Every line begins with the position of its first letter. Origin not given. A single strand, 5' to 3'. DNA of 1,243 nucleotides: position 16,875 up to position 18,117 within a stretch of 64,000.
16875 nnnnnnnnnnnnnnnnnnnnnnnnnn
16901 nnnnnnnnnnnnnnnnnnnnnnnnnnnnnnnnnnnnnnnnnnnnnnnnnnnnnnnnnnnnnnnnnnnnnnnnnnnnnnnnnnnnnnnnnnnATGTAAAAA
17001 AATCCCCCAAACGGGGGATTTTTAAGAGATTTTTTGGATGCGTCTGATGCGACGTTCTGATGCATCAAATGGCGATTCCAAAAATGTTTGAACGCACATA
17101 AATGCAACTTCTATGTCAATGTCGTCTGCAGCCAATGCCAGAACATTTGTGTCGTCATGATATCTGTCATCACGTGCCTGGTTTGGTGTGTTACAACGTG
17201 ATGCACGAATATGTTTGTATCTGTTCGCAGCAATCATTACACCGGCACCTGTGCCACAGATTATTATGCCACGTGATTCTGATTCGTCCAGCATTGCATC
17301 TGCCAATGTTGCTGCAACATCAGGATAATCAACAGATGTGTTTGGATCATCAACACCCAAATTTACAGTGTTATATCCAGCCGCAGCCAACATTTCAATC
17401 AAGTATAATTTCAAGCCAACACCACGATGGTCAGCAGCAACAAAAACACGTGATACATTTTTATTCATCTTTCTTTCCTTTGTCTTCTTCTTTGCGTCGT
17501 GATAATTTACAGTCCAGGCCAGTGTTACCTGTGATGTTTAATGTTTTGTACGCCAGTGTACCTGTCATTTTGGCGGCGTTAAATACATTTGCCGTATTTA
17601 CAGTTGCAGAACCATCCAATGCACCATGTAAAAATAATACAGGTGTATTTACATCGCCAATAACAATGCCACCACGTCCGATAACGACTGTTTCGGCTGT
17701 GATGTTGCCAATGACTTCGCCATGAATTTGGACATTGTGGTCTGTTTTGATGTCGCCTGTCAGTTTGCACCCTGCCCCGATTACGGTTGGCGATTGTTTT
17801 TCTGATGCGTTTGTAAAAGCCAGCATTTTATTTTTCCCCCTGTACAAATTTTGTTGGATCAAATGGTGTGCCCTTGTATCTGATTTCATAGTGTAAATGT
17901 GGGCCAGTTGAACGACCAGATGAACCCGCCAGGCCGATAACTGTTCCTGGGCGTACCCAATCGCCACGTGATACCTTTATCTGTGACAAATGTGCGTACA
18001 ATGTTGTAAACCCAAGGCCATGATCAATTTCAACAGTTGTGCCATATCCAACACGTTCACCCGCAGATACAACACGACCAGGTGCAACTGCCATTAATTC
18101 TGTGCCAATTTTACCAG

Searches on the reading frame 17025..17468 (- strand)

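Call 68: search_protein_families(library=pfam, max_evalue=0.001, proteins=[window:17025-17468:-])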
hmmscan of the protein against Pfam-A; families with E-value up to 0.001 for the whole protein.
window:17025-17468:- (148 aa): 1 family
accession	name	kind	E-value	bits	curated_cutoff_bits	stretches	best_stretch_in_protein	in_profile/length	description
PF02502.23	LacAB_rpiB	-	1.9e-40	138.4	24.7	1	8-147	1-138/138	Ribose/Galactose Isomerase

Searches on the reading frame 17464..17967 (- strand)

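Call 68: search_protein_families(library=pfam, max_evalue=0.001, proteins=[window:17464-17967:-])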
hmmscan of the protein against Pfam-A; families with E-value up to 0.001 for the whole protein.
window:17464-17967:- (168 aa): 1 family
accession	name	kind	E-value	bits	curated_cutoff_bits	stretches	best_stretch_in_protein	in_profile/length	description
PF04519.19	Bactofilin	-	2.8e-16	60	27.9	1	61-152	1-94/98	Polymer-forming cytoskeletal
